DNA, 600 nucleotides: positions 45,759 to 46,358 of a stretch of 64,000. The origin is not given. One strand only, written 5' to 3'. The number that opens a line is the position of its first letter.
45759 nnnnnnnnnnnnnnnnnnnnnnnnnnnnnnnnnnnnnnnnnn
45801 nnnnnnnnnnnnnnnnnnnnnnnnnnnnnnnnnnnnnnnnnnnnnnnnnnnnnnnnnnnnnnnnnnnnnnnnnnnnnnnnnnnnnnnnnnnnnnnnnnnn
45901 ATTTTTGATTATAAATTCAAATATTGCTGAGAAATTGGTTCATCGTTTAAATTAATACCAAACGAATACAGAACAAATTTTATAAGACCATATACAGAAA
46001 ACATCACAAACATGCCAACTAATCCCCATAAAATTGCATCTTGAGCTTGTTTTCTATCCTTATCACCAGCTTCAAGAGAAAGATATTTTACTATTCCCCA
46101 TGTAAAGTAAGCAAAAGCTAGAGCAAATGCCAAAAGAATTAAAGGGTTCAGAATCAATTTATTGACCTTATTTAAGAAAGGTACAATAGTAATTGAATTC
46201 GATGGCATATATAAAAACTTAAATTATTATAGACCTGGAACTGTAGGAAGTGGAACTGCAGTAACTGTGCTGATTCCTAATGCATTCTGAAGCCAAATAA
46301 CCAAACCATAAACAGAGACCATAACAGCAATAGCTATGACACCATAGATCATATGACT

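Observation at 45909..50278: Operon of six tandem paralogous two-helix small membrane proteins (VirB2/TrbC pilin-like) behind a methyltransferase and a solute-binding-like protein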

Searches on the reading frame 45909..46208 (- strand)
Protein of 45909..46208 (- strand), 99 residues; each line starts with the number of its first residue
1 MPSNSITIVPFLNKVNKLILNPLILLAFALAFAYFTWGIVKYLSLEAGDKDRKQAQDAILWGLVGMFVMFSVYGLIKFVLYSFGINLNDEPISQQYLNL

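Call 3: search_protein_families(library=pfam, proteins=[window:45909-46208:-], max_evalue=1)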
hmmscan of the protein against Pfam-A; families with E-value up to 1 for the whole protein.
window:45909-46208:- (99 aa): 2 families
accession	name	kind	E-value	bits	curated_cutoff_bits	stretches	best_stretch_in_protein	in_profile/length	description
PF18895.5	T4SS_pilin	-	1e-07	32.3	26.6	1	19-79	12-71/71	Type IV secretion system pilin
PF03994.20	DUF350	-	0.00029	21.3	26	1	27-90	47-106/133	Domain of Unknown Function (DUF350)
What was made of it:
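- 45909..46208 (-): Pilin-like protein 6 (99 aa; group 6, always last). Hairpin only, with no signal peptide. PF18895 32.3 bits (call 3).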

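Call 4: search_protein_families(library=ncbifam, proteins=[window:45909-46208:-], max_evalue=1)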
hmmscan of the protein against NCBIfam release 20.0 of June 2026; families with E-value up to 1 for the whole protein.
window:45909-46208:- (99 aa): 2 families
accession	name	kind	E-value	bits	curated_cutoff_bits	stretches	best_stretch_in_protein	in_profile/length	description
NF045849.1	ICE_MMCAP2_0565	equivalog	9.2e-05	22.1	40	1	16-80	14-77/80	Mbov_0395 family pilin-like conjugal transfer protein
NF038351.1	cyt_ox_assem_30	subfamily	0.11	12.4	27.5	1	23-42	9-26/30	cytochrome oxidase small assembly protein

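Call 38: search_solved_structures(query=A1, max_evalue=10)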
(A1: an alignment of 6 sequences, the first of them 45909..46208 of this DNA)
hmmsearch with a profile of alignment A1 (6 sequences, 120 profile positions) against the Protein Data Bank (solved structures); distinct sequences matched with E-value up to 10: 6.
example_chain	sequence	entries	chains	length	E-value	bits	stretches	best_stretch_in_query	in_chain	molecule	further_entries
9m4f_F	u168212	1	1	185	0.13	15.4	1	8-96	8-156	PsaF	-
7dmq_A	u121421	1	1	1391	0.88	12.7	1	45-108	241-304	CRISPR/Cas system Cas13a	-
5wtj_A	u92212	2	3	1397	0.89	12.7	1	45-108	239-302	CRISPR-associated endoribonuclease C2c2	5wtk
6q1f_J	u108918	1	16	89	2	11.6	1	68-92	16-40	Small capsomere-interacting protein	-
8yk0_B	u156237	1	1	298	8.2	9.6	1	6-105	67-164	Probable G-protein coupled receptor 156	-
8yk0_A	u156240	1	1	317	10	9.3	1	6-105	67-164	Probable G-protein coupled receptor 156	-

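Call 42: find_homologous_proteins(query=A1, max_evalue=0.001)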
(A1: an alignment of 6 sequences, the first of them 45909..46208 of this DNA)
Query A1 (6 sequences) (99 aa, profile of the alignment): 403 proteins with E <= 0.001 among 4996 candidates; the best 120 are listed.
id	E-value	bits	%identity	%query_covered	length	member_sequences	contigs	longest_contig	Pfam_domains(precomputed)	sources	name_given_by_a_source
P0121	1.7e-36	143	28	70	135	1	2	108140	PF18895.6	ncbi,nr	ncbi:hypothetical protein H0W91_00465 [Patescibacteria group bacterium]|nr:hypothetical protein [Pat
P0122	9.9e-33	130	22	66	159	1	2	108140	PF18895.6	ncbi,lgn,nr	ncbi:hypothetical protein H0W91_00475 [Patescibacteria group bacterium]|nr:hypothetical protein [Pat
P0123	8.4e-27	111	23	64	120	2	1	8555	PF18895.6,PF04956.19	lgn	-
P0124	7.0e-26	108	25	64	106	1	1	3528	PF18895.6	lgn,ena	-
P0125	1.0e-25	108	26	67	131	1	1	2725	PF18895.6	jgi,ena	-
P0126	2.6e-25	106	27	67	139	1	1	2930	-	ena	-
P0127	3.4e-25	106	30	62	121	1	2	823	PF18895.6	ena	-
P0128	4.8e-24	102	34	58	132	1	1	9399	PF18895.6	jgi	jgi:hypothetical protein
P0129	5.9e-24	102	26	62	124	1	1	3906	PF18895.6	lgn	-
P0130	6.1e-24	102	26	71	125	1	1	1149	PF18895.6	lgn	-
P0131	8.7e-24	102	25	72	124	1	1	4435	PF18895.6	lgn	-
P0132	2.0e-23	100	32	69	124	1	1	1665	PF18895.6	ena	-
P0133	2.1e-23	100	24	67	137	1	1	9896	-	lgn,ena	-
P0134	3.3e-23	100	32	62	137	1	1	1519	-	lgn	-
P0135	3.7e-23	100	28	73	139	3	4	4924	-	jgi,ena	-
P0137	4.1e-23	99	21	58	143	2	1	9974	PF18895.6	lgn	-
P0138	4.2e-23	99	31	55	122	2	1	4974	PF18895.6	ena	-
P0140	8.0e-23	98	26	58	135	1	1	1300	PF18895.6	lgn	-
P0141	1.1e-22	98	30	61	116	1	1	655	PF18895.6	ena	-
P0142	1.2e-22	98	29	69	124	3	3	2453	PF18895.6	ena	-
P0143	2.3e-22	97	22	49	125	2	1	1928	PF18895.6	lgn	-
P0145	4.2e-22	96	31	81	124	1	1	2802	PF18895.6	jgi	jgi:hypothetical protein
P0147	1.5e-21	94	26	87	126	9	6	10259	PF18895.6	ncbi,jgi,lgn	jgi:mannitol-specific phosphotransferase system IIBC component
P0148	1.7e-21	94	33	68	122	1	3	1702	PF18895.6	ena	-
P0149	2.0e-21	94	31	81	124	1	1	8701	PF18895.6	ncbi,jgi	jgi:hypothetical protein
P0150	2.0e-21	94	26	87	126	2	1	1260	PF18895.6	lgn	-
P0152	2.3e-21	94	31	62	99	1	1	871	PF18895.6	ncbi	-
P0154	2.6e-21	94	32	68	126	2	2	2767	PF18895.6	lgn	-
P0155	2.8e-21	93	28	62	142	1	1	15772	PF18895.6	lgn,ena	-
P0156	3.0e-21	93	25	62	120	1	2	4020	PF18895.6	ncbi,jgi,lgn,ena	-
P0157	3.6e-21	93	29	59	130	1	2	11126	PF18895.6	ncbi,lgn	-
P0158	3.7e-21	93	29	59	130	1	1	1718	PF18895.6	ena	-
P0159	4.6e-21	93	33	87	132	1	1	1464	PF18895.6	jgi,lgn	jgi:heme A synthase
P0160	5.0e-21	93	26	62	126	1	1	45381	PF18895.6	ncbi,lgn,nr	ncbi:MAG: hypothetical protein NTX96_01045 [Candidatus Zambryskibacteria bacterium]|nr:hypothetical 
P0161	6.7e-21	92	29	68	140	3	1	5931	PF18895.6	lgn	-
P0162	7.9e-21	92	27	72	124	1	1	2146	PF18895.6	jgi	jgi:hypothetical protein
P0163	8.1e-21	92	28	75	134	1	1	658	PF18895.6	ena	-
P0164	9.3e-21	92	100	100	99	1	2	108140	PF18895.6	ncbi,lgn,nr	ncbi:hypothetical protein H0W91_00450 [Patescibacteria group bacterium]|nr:hypothetical protein [Pat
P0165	9.8e-21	92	37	62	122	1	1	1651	PF18895.6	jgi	jgi:hypothetical protein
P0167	1.3e-20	91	29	64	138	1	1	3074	PF18895.6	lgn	-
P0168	1.3e-20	91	37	54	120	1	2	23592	PF18895.6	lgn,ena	-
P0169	2.6e-20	90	30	66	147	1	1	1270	PF18895.6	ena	-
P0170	2.6e-20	90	30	60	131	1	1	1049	PF18895.6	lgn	-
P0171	3.1e-20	90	24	93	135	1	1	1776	PF18895.6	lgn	-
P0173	5.2e-20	89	21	68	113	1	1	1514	PF18895.6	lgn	-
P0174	5.5e-20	89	26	81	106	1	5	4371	PF18895.6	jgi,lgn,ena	-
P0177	1.2e-19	88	23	43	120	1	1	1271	PF18895.6,PF04956.19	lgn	-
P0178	1.3e-19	88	27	65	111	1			PF18895.6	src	-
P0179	1.4e-19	88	36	67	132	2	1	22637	PF18895.6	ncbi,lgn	-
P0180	1.4e-19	88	23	43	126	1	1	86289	PF18895.6,PF04956.19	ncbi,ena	ncbi:MAG: TrbC/VirB2 family protein [Candidatus Paceibacterota bacterium]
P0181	1.6e-19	88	23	43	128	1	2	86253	PF18895.6,PF04956.19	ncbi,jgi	ncbi:MAG: TrbC/VirB2 family protein [Candidatus Paceibacterota bacterium]|jgi:hypothetical protein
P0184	1.9e-19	88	30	66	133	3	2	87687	PF18895.6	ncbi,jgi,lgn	jgi:hypothetical protein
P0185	2.2e-19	87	35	70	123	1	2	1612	PF18895.6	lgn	-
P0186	2.3e-19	87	26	62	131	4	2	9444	PF18895.6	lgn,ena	-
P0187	2.5e-19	87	27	78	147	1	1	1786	PF18895.6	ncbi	-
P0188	3.0e-19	87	30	62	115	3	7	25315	PF18895.6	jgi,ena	-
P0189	3.1e-19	87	24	71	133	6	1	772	PF18895.6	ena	-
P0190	3.4e-19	87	27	89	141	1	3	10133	PF18895.6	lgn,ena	-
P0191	3.6e-19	87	30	62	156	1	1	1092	PF18895.6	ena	-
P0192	3.7e-19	87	24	75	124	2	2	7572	PF18895.6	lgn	-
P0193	3.8e-19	87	31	49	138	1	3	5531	PF18895.6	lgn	-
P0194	4.0e-19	86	31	62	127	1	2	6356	PF18895.6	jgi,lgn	jgi:hypothetical protein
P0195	6.4e-19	86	30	66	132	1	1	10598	PF18895.6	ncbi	-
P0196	6.6e-19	86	22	78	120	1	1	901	PF18895.6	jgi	jgi:hypothetical protein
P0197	6.9e-19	86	35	62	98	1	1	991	PF18895.6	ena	-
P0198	7.1e-19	86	30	62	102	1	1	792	PF18895.6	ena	-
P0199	1.0e-18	85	27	91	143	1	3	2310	PF18895.6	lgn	-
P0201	1.2e-18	85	23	64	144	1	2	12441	PF18895.6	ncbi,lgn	-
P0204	1.6e-18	85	28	59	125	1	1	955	PF18895.6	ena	-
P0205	1.8e-18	84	32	66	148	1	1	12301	PF18895.6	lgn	-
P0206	2.0e-18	84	25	64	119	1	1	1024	PF18895.6,PF04956.19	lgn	-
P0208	3.8e-18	83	30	58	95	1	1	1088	PF18895.6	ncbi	-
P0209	4.4e-18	83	51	80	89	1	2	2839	PF18895.6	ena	-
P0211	5.3e-18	83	28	62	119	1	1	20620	PF18895.6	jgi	jgi:hypothetical protein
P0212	7.6e-18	82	19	63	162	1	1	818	PF18895.6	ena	-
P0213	7.9e-18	82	24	66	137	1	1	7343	PF18895.6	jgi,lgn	-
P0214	8.7e-18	82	53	82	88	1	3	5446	PF18895.6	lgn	-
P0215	9.5e-18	82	31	75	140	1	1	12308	PF18895.6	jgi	jgi:Na+-driven multidrug efflux pump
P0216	1.0e-17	82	24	63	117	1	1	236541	PF18895.6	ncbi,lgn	-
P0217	1.1e-17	82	19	63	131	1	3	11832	PF18895.6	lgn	-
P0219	1.3e-17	82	18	66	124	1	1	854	PF18895.6,PF04956.19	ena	-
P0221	1.7e-17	81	28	62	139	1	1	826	PF18895.6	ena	-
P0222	1.9e-17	81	40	63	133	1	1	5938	PF18895.6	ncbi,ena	-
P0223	2.0e-17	81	55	85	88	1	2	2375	PF18895.6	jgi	jgi:ABC-type phosphate transport system permease subunit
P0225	2.7e-17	81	27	62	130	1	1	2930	PF18895.6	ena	-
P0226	2.7e-17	81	26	73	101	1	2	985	PF18895.6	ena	-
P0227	2.8e-17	81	51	85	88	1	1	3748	PF18895.6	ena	-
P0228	2.9e-17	80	66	95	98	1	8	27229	PF18895.6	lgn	-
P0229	3.1e-17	80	26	38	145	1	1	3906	PF18895.6,PF04956.19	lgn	-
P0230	3.6e-17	80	27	78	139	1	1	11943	PF18895.6,PF04956.19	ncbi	-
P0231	3.6e-17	80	37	71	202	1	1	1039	PF18895.6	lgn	-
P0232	4.0e-17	80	19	67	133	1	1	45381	PF18895.6,PF04956.19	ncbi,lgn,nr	ncbi:MAG: hypothetical protein NTX96_01040 [Candidatus Zambryskibacteria bacterium]|nr:hypothetical 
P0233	4.7e-17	80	54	77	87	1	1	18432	PF18895.6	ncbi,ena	-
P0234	5.4e-17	80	79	82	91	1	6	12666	PF18895.6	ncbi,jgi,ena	-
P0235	5.7e-17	80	18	66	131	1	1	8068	PF18895.6,PF04956.19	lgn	-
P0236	6.0e-17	79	76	88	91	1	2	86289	PF18895.6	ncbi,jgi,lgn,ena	ncbi:MAG: hypothetical protein WCW47_01755 [Candidatus Paceibacterota bacterium]|jgi:ABC-type Na+ ef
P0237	6.9e-17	79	26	62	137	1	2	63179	PF18895.6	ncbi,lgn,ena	-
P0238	7.7e-17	79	28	54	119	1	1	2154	PF18895.6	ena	-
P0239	8.3e-17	79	65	95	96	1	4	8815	PF18895.6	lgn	-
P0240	9.5e-17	79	66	95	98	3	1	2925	PF18895.6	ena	-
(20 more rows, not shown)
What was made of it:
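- Tried and rejected: I used one protein-database search instead (call 42).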

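Call 62: find_encoding_contigs(protein=P0216, flank=10000, max_places=1)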
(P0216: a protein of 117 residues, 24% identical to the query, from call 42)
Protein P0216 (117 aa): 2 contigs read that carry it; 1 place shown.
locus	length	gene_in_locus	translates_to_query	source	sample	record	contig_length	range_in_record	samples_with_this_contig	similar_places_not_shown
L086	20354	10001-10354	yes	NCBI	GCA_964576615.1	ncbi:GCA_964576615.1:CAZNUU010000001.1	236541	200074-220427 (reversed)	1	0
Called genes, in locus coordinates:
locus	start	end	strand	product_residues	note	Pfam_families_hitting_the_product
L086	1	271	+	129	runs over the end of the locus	-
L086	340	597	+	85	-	-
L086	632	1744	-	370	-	PF00575:S1 (weak), PF21543:CvfB_2nd (faint), PF21710:Spt6_S1 (faint), PF23459:S1_RRP5 (faint), PF00575:S1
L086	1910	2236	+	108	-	-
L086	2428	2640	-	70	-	PF10685:KGG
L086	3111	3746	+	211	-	PF13483:Lactamase_B_3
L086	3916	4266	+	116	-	-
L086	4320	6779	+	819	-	PF00521:DNA_topoisoIV, PF03989:DNA_gyraseA_C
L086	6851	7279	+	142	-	-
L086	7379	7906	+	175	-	PF01209:Ubie_methyltran, PF01728:FtsJ (weak), PF05148:Methyltransf_8 (weak), PF13489:Methyltransf_23 (weak), PF13847:Methyltransf_31, PF08241:Methyltransf_11, PF08242:Methyltransf_12, PF13649:Methyltransf_25, +2 more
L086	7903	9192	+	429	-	PF13416:SBP_bac_8, PF01547:SBP_bac_1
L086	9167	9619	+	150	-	PF18895:T4SS_pilin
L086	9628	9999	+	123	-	PF04956:TrbC (weak), PF18895:T4SS_pilin (weak)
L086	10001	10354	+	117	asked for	PF18895:T4SS_pilin (weak)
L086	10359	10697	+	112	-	PF18895:T4SS_pilin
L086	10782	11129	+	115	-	PF18895:T4SS_pilin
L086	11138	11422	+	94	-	PF18895:T4SS_pilin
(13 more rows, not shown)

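Call 63: find_encoding_contigs(protein=P0184, flank=10000, max_places=1)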
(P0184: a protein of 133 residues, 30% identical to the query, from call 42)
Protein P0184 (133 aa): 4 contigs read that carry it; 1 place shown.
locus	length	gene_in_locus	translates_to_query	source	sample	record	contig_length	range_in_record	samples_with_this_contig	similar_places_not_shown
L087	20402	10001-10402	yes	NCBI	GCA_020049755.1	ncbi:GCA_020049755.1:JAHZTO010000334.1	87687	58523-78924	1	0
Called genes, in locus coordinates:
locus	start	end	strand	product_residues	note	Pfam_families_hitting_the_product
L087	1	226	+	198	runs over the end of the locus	PF01195:Pept_tRNA_hydro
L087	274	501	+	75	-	-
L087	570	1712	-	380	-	PF21543:CvfB_2nd (faint), PF00575:S1 (weak), PF21710:Spt6_S1 (faint), PF23459:S1_RRP5 (faint), PF00575:S1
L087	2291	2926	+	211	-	PF13483:Lactamase_B_3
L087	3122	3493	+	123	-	-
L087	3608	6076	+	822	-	PF00521:DNA_topoisoIV, PF03989:DNA_gyraseA_C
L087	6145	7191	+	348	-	PF14378:PAP2_3, PF01569:PAP2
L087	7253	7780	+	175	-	PF01209:Ubie_methyltran, PF05148:Methyltransf_8 (faint), PF13489:Methyltransf_23 (weak), PF13847:Methyltransf_31, PF08241:Methyltransf_11, PF08242:Methyltransf_12, PF13649:Methyltransf_25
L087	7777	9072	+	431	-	PF01547:SBP_bac_1, PF13416:SBP_bac_8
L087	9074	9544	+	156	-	PF18895:T4SS_pilin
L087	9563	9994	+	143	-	PF18895:T4SS_pilin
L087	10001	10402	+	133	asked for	PF18895:T4SS_pilin (weak)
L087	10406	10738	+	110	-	PF18895:T4SS_pilin (weak)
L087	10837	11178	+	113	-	PF18895:T4SS_pilin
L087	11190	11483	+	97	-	-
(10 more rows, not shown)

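Call 85: search_protein_families(library=padloc, proteins=[window:45909-46208:-], max_evalue=0.01)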
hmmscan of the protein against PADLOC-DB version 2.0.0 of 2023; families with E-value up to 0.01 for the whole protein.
window:45909-46208:- (99 aa): 0 families

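Call 86: search_protein_families(library=phrogs, proteins=[window:45909-46208:-], max_evalue=0.01)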
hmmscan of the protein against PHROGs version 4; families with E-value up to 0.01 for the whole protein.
window:45909-46208:- (99 aa): 0 families
